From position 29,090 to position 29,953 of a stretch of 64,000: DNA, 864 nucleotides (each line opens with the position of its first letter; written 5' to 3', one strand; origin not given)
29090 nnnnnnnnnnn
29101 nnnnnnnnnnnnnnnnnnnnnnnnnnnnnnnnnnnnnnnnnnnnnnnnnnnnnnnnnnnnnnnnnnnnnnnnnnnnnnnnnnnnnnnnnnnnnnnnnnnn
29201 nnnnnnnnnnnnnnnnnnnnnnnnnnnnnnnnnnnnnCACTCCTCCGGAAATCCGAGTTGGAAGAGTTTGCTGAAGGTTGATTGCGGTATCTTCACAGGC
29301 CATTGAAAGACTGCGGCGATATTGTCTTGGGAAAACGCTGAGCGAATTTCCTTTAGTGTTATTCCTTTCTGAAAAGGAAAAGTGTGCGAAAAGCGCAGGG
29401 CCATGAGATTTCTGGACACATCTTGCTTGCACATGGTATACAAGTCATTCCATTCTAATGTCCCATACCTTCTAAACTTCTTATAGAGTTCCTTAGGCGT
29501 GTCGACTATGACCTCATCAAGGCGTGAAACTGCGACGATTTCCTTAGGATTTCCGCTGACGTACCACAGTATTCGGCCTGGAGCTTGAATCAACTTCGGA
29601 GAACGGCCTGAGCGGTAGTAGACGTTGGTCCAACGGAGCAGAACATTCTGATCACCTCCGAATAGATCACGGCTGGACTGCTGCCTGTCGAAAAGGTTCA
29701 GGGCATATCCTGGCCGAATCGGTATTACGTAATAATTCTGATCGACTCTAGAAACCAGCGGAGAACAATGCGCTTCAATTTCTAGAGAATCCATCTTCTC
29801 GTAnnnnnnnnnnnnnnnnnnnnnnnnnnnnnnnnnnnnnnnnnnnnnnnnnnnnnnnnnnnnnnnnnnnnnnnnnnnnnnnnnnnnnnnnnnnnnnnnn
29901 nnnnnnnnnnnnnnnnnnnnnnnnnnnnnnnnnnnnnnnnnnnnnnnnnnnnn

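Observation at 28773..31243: AT-rich two-gene module: a GNAT-PIN-(GNAT-like)-ASCH protein translationally coupled to a stand-alone ASCH protein; candidate writer/eraser toxin-antitoxin or defence system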

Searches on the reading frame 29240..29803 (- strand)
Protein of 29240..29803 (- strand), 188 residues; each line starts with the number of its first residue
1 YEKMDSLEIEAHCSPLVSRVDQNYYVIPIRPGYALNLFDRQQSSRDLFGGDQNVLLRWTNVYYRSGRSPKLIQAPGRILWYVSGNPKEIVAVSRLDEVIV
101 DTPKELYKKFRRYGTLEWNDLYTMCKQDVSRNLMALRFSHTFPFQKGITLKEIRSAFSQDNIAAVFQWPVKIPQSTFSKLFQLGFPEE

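Call 20: find_homologous_proteins(query=window:29240-29800:-, max_evalue=0.001)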
Query seq(187 aa) (187 aa): 37 proteins with E <= 0.001 among 92 candidates.
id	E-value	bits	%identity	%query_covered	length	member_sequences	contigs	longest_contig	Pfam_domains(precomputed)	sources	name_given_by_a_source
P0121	8.7e-73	262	62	99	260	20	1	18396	-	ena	-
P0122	8.2e-71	256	62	98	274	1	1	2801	-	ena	-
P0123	1.0e-69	252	60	100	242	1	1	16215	-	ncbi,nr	ncbi:MAG: hypothetical protein OXD46_07225 [Chloroflexi bacterium]|nr:hypothetical protein [Chlorofl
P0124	4.4e-69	250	59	99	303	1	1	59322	-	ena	-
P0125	1.8e-68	248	57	98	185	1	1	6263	-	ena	-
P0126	3.9e-68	247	58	98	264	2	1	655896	-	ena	-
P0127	8.3e-68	246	60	93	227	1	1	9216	-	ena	-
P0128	3.6e-66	240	56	98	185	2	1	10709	-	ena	-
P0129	5.2e-66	240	56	100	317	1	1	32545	-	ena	-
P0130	2.7e-65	238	58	99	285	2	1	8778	-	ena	-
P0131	3.3e-65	237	58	95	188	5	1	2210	-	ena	-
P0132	1.7e-64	235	55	100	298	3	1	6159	-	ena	-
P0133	3.9e-62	227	54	99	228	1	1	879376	-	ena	-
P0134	9.7e-62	226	52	99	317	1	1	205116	-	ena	-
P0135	1.8e-61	225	54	99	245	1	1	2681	-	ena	-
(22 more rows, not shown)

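Call 29: search_solved_structures(query=A4, max_evalue=10, show_alignments=2)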
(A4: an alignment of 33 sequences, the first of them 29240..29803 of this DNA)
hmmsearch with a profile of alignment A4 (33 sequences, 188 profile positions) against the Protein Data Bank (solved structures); distinct sequences matched with E-value up to 10: 4.
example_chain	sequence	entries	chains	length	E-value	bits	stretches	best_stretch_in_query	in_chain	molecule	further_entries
5z1n_A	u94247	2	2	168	0.16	14.7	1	45-126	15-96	G-protein interacting protein 1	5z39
5gus_A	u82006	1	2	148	0.25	14.1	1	75-173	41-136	Helix-turn-helix domain-containing protein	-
5guq_A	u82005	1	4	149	0.25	14.1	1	75-173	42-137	Helix-turn-helix domain-containing protein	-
5y6c_A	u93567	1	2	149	0.37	13.5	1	75-171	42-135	Helix-turn-helix domain-containing protein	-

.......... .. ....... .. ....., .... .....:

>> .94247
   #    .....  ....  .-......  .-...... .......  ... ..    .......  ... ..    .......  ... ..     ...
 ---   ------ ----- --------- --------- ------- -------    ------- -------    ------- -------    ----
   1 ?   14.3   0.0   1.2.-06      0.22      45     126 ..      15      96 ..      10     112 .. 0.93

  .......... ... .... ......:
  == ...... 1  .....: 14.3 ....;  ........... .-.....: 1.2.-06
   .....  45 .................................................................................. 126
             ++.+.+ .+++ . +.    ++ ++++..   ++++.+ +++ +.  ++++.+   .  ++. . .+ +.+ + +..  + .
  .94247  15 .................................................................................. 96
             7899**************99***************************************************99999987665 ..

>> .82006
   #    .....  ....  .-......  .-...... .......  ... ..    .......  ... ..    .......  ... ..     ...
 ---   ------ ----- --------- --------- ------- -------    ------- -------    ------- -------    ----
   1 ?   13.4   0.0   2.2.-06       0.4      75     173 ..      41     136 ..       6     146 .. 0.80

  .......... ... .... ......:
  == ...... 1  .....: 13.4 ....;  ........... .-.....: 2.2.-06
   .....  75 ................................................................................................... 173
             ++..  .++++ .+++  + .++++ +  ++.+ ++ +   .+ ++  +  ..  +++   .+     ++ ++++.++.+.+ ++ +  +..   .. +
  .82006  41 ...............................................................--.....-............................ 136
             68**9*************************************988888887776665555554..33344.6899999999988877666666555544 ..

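Call 31: search_protein_representatives(protein=window:29240-29803:-)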
Query: 188 residues. Proteins with E-value up to 0.001 (for the whole library): 1129; up to 1e-10: 848; up to 1e-30: 52. The best 150 are listed.
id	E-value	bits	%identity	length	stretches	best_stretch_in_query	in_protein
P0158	1.3e-69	250.0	58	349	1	1-187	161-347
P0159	4.8e-62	225.3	51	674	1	1-187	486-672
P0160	6.8e-62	224.8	54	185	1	6-187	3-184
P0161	8.4e-61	221.3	53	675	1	1-187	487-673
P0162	9.5e-56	204.8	53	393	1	10-187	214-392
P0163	1.1e-55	204.6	50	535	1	2-186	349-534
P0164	9.9e-55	201.5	49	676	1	1-187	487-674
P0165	2.5e-52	193.6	47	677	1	1-186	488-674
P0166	6.9e-52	192.2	47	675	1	5-186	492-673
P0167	3.4e-51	190.0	46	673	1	2-185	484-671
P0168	1.4e-50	188.0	45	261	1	2-185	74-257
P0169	6.5e-50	185.8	47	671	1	1-187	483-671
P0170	7.0e-50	185.7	46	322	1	1-187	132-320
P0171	8.3e-49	182.2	47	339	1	1-175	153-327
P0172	2.6e-48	180.5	52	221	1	3-153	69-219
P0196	2.6e-34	134.9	43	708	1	24-184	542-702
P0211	2.1e-30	122.2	44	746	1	24-184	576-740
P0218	3.9e-30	121.3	43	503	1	24-182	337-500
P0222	6.3e-30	120.6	43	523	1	24-184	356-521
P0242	1.4e-28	116.2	43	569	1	24-184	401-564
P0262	1.4e-27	112.9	38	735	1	2-183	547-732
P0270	3.6e-27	111.6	41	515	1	6-184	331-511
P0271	3.9e-27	111.5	38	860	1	22-185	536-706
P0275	7.7e-27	110.5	38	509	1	23-184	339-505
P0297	5.2e-26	107.8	37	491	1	22-183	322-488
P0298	6.4e-26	107.6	38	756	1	6-184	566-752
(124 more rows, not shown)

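Call 32: search_protein_families(library=pfam, proteins=[P0196, P0211, P0218, P0222, P0242, P0271, P0275, P0297, P0298, P0262], max_evalue=0.01)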
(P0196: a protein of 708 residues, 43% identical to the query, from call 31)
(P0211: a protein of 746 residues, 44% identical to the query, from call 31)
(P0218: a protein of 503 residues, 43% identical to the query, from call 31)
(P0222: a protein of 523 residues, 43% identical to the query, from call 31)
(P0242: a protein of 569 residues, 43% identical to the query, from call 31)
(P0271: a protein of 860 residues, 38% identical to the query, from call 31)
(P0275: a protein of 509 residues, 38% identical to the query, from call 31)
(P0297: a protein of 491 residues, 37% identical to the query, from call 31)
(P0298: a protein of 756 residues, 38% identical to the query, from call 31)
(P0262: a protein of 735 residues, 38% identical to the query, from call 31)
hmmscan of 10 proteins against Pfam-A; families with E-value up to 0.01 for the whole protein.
P0196 (708 aa): 6 families
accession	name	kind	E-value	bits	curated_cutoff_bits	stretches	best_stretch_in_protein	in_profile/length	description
PF13673.13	Acetyltransf_10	-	3.4e-08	33.9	23.6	1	41-142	17-116/128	Acetyltransferase (GNAT) domain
PF13508.13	Acetyltransf_7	-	1.4e-05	25.8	27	1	52-132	2-83/84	Acetyltransferase (GNAT) domain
PF14542.12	Acetyltransf_CG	-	9.8e-05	22.8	30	1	60-107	7-54/80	GCN5-related N-acetyl-transferase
PF13470.12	PIN_3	-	0.00034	21.9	27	1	175-295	3-113/115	PIN domain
PF00583.31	Acetyltransf_1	-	0.00034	21.3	20.7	1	46-115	24-99/116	Acetyltransferase (GNAT) family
PF16289.11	PIN_12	-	0.00056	20.8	32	1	174-286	1-110/172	PIN domain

P0211 (746 aa): 4 families
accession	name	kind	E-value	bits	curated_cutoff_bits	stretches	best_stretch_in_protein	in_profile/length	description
PF13470.12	PIN_3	-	4.9e-08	34.2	27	1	214-328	2-113/115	PIN domain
PF13673.13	Acetyltransf_10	-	8.4e-08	32.7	23.6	1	91-178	28-114/128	Acetyltransferase (GNAT) domain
PF13508.13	Acetyltransf_7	-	1.4e-06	29.1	27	1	92-172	2-83/84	Acetyltransferase (GNAT) domain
PF00583.31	Acetyltransf_1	-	7.7e-06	26.6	20.7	1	86-171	24-116/116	Acetyltransferase (GNAT) family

P0218 (503 aa): 1 family
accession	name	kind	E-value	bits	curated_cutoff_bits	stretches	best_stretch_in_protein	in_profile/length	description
PF16289.11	PIN_12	-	1.8e-05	25.6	32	0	220-311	33-118/172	PIN domain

P0222 (523 aa): 1 family
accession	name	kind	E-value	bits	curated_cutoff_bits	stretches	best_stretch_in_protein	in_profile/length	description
PF13470.12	PIN_3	-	6.5e-05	24.2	27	1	11-110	19-114/115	PIN domain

P0242 (569 aa): 2 families
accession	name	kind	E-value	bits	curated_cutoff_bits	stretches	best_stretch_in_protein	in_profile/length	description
PF13470.12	PIN_3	-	2.6e-06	28.7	27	1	46-155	2-115/115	PIN domain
PF01850.27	PIN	-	0.0044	18.1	23.6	0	47-157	2-115/120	PIN domain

P0271 (860 aa): 5 families
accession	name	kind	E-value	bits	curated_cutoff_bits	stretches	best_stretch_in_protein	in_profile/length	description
PF13508.13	Acetyltransf_7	-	6.1e-08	33.4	27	1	51-129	4-83/84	Acetyltransferase (GNAT) domain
PF00583.31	Acetyltransf_1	-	2.3e-07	31.5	20.7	1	39-128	20-116/116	Acetyltransferase (GNAT) family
PF13673.13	Acetyltransf_10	-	8.9e-06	26.1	23.6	1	52-138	33-117/128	Acetyltransferase (GNAT) domain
PF04266.20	ASCH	-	0.00044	21.3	21.2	1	722-812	1-99/103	ASCH domain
PF13470.12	PIN_3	-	0.0071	17.6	27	0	171-287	2-113/115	PIN domain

P0275 (509 aa): 0 families

P0297 (491 aa): 0 families

P0298 (756 aa): 7 families
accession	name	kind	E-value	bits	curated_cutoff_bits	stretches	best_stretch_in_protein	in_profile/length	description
PF13673.13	Acetyltransf_10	-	4.1e-12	46.6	23.6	1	108-199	28-114/128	Acetyltransferase (GNAT) domain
PF13508.13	Acetyltransf_7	-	3.7e-11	43.7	27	1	110-193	2-83/84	Acetyltransferase (GNAT) domain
PF00583.31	Acetyltransf_1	-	1.6e-09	38.5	20.7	1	107-192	26-116/116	Acetyltransferase (GNAT) family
PF14542.12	Acetyltransf_CG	-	0.00013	22.4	30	1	119-176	8-64/80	GCN5-related N-acetyl-transferase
PF13420.13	Acetyltransf_4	-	0.00075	20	24.3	1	105-203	41-145/155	Acetyltransferase (GNAT) domain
PF08445.16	FR47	-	0.0038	17.6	22.1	0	138-196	23-81/86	FR47-like protein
PF12568.14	PanZ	-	0.0087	16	22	0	119-165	46-90/128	Acetyltransferase (GNAT) domain, PanZ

P0262 (735 aa): 4 families
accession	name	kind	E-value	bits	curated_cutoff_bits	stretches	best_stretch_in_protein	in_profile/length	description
PF13673.13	Acetyltransf_10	-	2.3e-05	24.8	23.6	1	105-186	38-116/128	Acetyltransferase (GNAT) domain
PF13470.12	PIN_3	-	5.3e-05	24.5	27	1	218-334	2-113/115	PIN domain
PF00583.31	Acetyltransf_1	-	0.00011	22.9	20.7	1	91-176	29-116/116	Acetyltransferase (GNAT) family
PF13508.13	Acetyltransf_7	-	0.001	19.8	27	1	111-177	16-83/84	Acetyltransferase (GNAT) domain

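Call 49: search_protein_families(library=pfam, alignment_id=A4, max_evalue=10)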
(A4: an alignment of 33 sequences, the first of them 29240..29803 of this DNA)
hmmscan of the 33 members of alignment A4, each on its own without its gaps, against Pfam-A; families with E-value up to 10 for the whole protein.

A. member 1, window:29240-29803:- (188 aa): 0 families

B. families by the number of members that match (of 33 scanned): 6 families
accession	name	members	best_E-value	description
PF06293.20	Kdo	2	0.015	Lipopolysaccharide kinase (Kdo/WaaP) family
PF21056.3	ZSWIM1-3_RNaseH-like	1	0.064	Zinc finger SWIM domain-containing protein 1/3, RNaseH-like domain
PF18198.7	AAA_lid_11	1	0.1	Dynein heavy chain AAA lid domain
PF08236.17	SRI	1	0.16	SRI (Set2 Rpb1 interacting) domain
PF25663.1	NCLDV_minor_capsid_P6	1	0.21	Nucleocytoplasmic large DNA virus minor capsid protein P6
PF25041.1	UFL1_C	1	0.29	E3 UFM1-protein ligase 1 C-terminal domain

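Call 51: predict_structure(alignment_id=A5)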
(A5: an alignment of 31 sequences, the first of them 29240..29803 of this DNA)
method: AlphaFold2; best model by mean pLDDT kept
length: 188 residues; sequences in the alignment: 31
mean_pLDDT: 83.5   pTM: 0.81
mean pLDDT of the five models: 83.5, 82.4, 81.2, 81.0, 79.8
residues with pLDDT >= 90: 97; 70-90: 54; 50-70: 34; < 50: 3
segments of 3 or more residues with pLDDT < 50: 54-56
pLDDT, mean of each block of 10 residues (from residue 1): 71 63 91 76 53 60 81 93 92 93 93 78 91 92 92 96 89 94 87
secondary structure, 60 per line:
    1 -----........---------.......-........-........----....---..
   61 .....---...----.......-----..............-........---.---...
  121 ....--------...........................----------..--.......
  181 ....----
elements in order: H6-13 E23-29 H31-38 H40-47 H52-55 E59-65 E76-82 E88-101 H103-110 H118-124 E133-149 H150-159 H174-184

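Call 55: fold_search(model_id=the predicted structure, library=pdb)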
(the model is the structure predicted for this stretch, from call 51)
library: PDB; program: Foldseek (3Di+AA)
matches with E <= 10: 347; with E <= 0.001: 16
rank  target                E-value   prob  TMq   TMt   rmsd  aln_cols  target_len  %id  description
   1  5y6b_A                3.0e-09  1.00  0.63  0.79   3.2       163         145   15  Crystal structure of ZmASCH Y47F mutant protein from Zymomonas mobilis (released 2018-07-18)
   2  5guq_C                3.0e-09  1.00  0.62  0.77   3.2       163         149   16  Crystal structure of ASCH from Zymomonas mobilis (released 2017-08-30)
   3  5y6b_B                3.7e-09  1.00  0.63  0.82   3.1       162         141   15  Crystal structure of ZmASCH Y47F mutant protein from Zymomonas mobilis (released 2018-07-18)
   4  5y6c_A                3.9e-09  1.00  0.63  0.82   3.1       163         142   18  Crystal structure of ZmASCH S128A mutant protein from Zymomonas mobilis (released 2018-07-18)
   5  5guq_A                5.7e-09  1.00  0.62  0.80   3.2       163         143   16  Crystal structure of ASCH from Zymomonas mobilis (released 2017-08-30)
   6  5gus_B                7.0e-09  1.00  0.61  0.78   3.8       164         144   17  Crystal structure of ASCH domain from Zymomonas mobilis (released 2017-08-30)
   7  5y6b_D                9.6e-09  1.00  0.63  0.83   3.0       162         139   15  Crystal structure of ZmASCH Y47F mutant protein from Zymomonas mobilis (released 2018-07-18)
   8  5gus_A                1.4e-08  1.00  0.62  0.79   4.4       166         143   17  Crystal structure of ASCH domain from Zymomonas mobilis (released 2017-08-30)
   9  2kku_MODEL_1_A        2.6e-05  1.00  0.48  0.62   3.9       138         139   14  Solution structure of protein af2351 from Archaeoglobus fulgidus. Northeast Structural Genomics Consortium tar (released 2009-07-14)
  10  5j3e_A                4.7e-05  1.00  0.50  0.54   7.2       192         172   12  Crystal Structure of Human THYN1 protein in complex with 5-methylcytosine containing DNA (released 2016-04-20)
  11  5j3e_B                6.1e-05  1.00  0.49  0.53   6.8       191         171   10  Crystal Structure of Human THYN1 protein in complex with 5-methylcytosine containing DNA (released 2016-04-20)
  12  6n0s                  6.1e-05  1.00  0.45  0.46  11.4       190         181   12  N-terminal domain of Staphylothermus marinus McrB (released 2019-11-13)
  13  2gbs_MODEL_1_A        8.4e-05  1.00  0.45  0.56   5.7       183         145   12  NMR structure of Rpa0253 from Rhodopseudomonas palustris. Northeast structural genomics consortium target RpR3 (released 2006-04-11)
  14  1zce                  1.0e-04  1.00  0.49  0.60   4.4       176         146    7  X-Ray Crystal Structure of Protein Atu2648 from Agrobacterium tumefaciens. Northeast Structural Genomics Consortium Targ (released 2005-04-19)
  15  2dp9                  1.2e-04  1.00  0.45  0.65   3.5       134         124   14  Crystal Structure of Conserved Hypothetical Protein TTHA0113 from Thermus thermophilus HB8 (released 2006-11-08)
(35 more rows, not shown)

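Call 60: search_protein_families(library=padloc, proteins=[P0218, P0275, P0297, P0270, P0222, P0242, P0196, P0211, P0271], max_evalue=0.001)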
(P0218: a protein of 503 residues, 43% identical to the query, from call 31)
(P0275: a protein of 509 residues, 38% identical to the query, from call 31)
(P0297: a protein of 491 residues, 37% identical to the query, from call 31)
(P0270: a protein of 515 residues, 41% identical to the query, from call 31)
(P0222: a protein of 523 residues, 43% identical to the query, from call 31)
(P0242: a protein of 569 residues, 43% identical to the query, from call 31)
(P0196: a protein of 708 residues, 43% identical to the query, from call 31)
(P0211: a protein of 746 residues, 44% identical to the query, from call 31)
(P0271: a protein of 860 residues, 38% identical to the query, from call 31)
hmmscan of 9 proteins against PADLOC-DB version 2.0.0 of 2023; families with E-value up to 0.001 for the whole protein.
P0218 (503 aa): 3 families
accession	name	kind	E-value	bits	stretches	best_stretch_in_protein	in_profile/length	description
PDLC04421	PDC-M11A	-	2.1e-09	34.6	1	314-471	308-456/486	-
PDLC04422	PDC-M11A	-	8.3e-07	26.2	1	333-472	324-463/501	-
PDLC04420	PDC-M11A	-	3.4e-05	21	1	313-399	199-284/376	-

P0275 (509 aa): 2 families
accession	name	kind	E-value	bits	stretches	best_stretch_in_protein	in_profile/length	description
PDLC04421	PDC-M11A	-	3.8e-13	47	1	323-473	314-456/486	-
PDLC04420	PDC-M11A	-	5.7e-08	30.1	1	324-473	207-347/376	-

P0297 (491 aa): 3 families
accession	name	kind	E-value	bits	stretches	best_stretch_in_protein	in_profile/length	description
PDLC04421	PDC-M11A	-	2.7e-18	63.9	1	6-459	37-458/486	-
PDLC04420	PDC-M11A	-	1.9e-08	31.7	1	127-459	40-349/376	-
PDLC04417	PDC-M11A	-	7.3e-06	23.2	1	15-460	43-467/501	-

P0270 (515 aa): 3 families
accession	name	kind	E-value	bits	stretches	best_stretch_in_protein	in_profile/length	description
PDLC04421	PDC-M11A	-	3e-17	60.5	2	258-484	252-457/486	-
PDLC04420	PDC-M11A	-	1.8e-10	38.3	1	254-485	138-349/376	-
PDLC03901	NsnC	-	0.00068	17.7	0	42-96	57-109/249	-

P0222 (523 aa): 3 families
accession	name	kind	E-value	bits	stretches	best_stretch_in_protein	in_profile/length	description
PDLC04421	PDC-M11A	-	4.3e-13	46.8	2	15-180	27-179/486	-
PDLC04422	PDC-M11A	-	1.7e-10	38.4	2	356-519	328-490/501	-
PDLC04420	PDC-M11A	-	0.00025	18.1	1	313-415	181-282/376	-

P0242 (569 aa): 3 families
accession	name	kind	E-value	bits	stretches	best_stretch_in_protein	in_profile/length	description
PDLC04421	PDC-M11A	-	2.8e-17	60.6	2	69-196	35-157/486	-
PDLC04422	PDC-M11A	-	2.8e-14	50.9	2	389-565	318-493/501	-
PDLC04417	PDC-M11A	-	6.6e-11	39.9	1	390-564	320-492/501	-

P0196 (708 aa): 4 families
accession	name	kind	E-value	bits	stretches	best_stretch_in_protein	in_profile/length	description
PDLC04421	PDC-M11A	-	7.7e-18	62.5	2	506-673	293-458/486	-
PDLC04422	PDC-M11A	-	4.5e-08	30.4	1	527-672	315-463/501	-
PDLC04420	PDC-M11A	-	1.6e-06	25.4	1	516-672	197-348/376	-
PDLC04417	PDC-M11A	-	0.00042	17.4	0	531-672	320-465/501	-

P0211 (746 aa): 3 families
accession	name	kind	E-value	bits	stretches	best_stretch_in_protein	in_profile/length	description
PDLC04421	PDC-M11A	-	1.2e-16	58.5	2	213-368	2-155/486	-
PDLC04422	PDC-M11A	-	5.8e-16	56.4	2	214-367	3-152/501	-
PDLC04420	PDC-M11A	-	0.00068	16.7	0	559-709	206-347/376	-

P0271 (860 aa): 7 families
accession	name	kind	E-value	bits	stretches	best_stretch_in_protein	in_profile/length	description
PDLC04425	PDC-M11B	-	9.7e-33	111.5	1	720-846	3-125/132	-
PDLC04424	PDC-M11B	-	1e-28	98.1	1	717-846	7-132/142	-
PDLC04423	PDC-M11B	-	4.4e-16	57.3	1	722-846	1-121/164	-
PDLC04420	PDC-M11A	-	4.9e-15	53.3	2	518-673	203-347/376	-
PDLC04421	PDC-M11A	-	6.2e-15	52.9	1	527-674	320-457/486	-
PDLC04422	PDC-M11A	-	9e-15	52.5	1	527-705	319-492/501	-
PDLC04417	PDC-M11A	-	5.1e-06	23.7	1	526-676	319-467/501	-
